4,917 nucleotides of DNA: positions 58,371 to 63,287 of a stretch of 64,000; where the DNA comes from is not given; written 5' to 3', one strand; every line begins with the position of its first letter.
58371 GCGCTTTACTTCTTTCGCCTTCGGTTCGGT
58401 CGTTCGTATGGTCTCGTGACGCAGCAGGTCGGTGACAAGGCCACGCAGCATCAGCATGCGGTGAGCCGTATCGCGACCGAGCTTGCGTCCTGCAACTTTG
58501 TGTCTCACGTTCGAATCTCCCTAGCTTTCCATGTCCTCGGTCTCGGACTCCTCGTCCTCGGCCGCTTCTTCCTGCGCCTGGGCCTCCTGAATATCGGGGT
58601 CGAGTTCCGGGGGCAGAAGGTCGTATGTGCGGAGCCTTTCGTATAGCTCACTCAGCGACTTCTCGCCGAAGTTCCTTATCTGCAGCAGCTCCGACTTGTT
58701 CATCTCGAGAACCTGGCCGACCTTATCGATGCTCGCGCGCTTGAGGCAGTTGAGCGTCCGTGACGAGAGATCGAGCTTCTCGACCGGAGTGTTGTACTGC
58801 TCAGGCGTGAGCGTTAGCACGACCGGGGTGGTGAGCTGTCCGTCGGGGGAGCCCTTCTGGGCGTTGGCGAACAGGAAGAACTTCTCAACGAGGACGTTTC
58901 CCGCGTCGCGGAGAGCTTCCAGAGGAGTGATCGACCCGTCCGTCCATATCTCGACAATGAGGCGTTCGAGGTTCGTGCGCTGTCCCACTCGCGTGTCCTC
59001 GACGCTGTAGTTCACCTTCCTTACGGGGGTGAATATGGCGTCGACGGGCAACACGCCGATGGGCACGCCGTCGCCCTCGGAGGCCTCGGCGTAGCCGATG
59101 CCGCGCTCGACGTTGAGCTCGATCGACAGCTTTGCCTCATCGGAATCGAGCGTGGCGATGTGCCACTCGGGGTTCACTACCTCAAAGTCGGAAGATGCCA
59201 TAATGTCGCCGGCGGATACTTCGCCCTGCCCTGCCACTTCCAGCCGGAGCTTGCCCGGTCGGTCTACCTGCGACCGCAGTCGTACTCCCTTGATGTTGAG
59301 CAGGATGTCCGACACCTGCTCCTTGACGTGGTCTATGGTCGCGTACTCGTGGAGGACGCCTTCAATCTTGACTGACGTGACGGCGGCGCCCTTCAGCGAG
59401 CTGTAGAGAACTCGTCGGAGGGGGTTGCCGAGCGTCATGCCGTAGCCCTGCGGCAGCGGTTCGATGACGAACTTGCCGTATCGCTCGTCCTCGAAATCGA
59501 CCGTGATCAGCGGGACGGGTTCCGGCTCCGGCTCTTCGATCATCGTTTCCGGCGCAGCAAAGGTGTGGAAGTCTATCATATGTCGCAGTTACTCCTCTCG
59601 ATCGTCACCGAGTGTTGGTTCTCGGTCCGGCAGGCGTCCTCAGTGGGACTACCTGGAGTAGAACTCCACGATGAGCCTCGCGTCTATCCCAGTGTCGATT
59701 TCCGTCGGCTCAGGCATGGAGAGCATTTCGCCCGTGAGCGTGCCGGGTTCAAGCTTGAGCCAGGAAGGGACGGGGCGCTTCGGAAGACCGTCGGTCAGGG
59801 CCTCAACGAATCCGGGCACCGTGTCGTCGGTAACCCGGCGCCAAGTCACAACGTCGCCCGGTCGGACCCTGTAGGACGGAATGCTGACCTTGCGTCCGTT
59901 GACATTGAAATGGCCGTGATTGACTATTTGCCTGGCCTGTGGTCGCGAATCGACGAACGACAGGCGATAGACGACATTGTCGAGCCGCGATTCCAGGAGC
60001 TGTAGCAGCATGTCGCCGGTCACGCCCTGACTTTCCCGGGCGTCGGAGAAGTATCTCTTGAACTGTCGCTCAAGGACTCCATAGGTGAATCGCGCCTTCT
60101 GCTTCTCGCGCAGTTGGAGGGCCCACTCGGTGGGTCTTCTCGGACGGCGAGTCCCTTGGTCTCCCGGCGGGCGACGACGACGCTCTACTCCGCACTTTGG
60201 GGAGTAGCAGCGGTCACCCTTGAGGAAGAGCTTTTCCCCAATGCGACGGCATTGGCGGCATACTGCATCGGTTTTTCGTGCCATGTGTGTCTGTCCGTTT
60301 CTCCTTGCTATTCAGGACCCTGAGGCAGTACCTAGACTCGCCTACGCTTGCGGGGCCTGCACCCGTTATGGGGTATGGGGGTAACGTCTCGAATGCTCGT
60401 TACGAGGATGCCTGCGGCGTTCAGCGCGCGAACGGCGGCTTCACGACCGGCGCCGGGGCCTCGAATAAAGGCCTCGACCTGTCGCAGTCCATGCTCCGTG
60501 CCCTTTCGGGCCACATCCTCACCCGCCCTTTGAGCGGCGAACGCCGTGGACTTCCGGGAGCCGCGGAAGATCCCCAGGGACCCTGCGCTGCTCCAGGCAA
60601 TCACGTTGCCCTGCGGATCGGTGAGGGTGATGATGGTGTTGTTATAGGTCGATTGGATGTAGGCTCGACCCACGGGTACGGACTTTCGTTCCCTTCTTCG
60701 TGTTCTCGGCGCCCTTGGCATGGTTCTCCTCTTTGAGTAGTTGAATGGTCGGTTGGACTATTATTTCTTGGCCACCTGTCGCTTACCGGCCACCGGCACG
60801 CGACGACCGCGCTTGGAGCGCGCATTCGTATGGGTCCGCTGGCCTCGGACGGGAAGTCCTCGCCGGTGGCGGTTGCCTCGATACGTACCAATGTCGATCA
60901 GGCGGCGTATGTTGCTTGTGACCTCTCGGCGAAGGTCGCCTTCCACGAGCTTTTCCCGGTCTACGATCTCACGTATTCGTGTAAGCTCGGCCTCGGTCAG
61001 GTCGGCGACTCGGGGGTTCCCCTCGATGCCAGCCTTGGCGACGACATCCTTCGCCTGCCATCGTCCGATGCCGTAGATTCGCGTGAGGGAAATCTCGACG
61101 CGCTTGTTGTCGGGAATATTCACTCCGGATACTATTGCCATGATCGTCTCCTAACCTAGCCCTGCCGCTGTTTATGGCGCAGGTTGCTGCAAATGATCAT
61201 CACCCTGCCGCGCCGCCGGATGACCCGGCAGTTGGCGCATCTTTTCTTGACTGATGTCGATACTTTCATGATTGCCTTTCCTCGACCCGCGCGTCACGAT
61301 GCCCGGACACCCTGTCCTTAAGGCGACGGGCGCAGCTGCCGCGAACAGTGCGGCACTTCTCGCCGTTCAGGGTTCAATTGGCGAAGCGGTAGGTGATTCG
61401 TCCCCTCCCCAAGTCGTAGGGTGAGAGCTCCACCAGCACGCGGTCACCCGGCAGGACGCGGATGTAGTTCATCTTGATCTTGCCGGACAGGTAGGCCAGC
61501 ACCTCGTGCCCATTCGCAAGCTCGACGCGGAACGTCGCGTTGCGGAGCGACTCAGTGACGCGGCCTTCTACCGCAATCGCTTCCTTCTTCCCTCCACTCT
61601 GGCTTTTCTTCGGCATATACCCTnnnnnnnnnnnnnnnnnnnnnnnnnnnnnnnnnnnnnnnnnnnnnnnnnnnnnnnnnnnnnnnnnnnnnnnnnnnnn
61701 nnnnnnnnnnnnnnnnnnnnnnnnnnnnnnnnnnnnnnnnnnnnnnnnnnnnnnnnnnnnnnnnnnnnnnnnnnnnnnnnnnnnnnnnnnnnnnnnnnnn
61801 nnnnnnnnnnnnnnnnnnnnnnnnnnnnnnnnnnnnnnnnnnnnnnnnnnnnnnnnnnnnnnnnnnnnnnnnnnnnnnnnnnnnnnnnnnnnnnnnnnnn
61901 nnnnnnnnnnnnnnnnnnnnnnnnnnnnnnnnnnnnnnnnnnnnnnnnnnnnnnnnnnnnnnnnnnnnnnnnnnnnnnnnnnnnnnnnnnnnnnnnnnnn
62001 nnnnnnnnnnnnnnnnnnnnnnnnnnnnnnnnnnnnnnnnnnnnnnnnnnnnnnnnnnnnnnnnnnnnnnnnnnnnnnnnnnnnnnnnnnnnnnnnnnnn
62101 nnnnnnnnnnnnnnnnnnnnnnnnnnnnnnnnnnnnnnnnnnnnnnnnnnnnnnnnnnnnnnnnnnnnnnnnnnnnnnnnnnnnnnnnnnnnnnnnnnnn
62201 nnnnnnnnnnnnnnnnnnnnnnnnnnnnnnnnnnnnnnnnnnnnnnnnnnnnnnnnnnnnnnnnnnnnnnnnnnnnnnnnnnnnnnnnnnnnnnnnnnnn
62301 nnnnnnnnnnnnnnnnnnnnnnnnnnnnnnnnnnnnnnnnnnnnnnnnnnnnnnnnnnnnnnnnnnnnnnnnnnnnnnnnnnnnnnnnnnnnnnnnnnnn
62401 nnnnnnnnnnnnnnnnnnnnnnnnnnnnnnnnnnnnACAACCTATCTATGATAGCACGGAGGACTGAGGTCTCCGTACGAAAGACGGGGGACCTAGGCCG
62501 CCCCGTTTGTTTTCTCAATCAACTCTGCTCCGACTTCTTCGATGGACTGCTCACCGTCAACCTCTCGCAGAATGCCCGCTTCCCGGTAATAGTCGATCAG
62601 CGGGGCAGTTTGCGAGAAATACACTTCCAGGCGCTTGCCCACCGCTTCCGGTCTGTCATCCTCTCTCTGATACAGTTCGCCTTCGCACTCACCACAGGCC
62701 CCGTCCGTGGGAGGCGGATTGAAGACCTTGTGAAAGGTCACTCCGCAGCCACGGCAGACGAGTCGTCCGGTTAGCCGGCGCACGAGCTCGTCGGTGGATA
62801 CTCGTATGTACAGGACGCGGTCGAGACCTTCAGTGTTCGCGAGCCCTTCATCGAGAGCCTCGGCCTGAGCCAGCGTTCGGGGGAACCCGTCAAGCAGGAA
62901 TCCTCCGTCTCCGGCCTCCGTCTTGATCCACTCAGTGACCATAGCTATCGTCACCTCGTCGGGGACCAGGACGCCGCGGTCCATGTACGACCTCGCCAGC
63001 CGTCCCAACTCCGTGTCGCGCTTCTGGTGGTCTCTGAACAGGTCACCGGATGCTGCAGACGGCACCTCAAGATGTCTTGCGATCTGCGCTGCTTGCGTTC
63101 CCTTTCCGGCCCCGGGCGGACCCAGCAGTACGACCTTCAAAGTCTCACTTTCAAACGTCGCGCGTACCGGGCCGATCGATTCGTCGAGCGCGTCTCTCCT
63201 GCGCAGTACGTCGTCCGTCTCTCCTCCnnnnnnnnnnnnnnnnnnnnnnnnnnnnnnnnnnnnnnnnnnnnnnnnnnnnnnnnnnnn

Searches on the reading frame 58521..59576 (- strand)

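Call 34: search_protein_families(library=pfam, proteins=[window:58521-59576:-], max_evalue=0.001)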
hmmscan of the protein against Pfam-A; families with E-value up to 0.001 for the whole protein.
window:58521-59576:- (351 aa): 3 families
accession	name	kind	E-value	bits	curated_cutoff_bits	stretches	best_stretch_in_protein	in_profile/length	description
PF01000.31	RNA_pol_A_bac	-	7.6e-28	97.6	33.9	1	69-183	1-119/119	RNA polymerase Rpb3/RpoA insert domain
PF01193.29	RNA_pol_L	-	2.3e-21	75.7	24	1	39-233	1-74/74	RNA polymerase Rpb3/Rpb11 dimerisation domain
PF03118.21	RNA_pol_A_CTD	-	1.3e-20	73.3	23.8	1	259-316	9-66/67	Bacterial RNA polymerase, alpha chain C terminal domain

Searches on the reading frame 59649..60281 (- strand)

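Call 34: search_protein_families(library=pfam, proteins=[window:59649-60281:-], max_evalue=0.001)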
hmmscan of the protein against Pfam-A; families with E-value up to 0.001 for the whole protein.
window:59649-60281:- (210 aa): 2 families
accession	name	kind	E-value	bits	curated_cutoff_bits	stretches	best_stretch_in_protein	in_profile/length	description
PF00163.24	Ribosomal_S4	-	1.5e-25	90.1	23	1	2-97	1-95/95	Ribosomal protein S4/S9 N-terminal domain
PF01479.30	S4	-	5e-19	68.2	22.8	1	99-145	2-48/48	S4 domain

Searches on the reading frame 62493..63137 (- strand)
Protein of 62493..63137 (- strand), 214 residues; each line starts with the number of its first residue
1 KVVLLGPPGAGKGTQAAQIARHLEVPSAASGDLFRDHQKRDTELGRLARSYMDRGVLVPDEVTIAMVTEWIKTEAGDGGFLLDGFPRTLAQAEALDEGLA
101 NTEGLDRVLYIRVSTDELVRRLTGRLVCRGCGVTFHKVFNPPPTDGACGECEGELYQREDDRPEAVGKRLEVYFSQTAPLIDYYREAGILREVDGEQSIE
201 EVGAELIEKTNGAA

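Call 34: search_protein_families(library=pfam, proteins=[window:62493-63137:-], max_evalue=0.001)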
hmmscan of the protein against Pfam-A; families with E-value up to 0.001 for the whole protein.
window:62493-63137:- (214 aa): 4 families
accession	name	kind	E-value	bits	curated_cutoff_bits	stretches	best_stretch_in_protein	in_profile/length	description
PF00406.28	ADK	-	2e-48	164.8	26.8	1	4-188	1-150/151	Adenylate kinase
PF13207.12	AAA_17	-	7.6e-25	88.2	27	1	5-124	1-121/136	AAA domain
PF05191.20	ADK_lid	-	1.4e-13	50.9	26.6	1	125-160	1-36/36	Adenylate kinase, active site lid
PF13238.12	AAA_18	-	4.7e-06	27.5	29.4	1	2-125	1-111/128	AAA domain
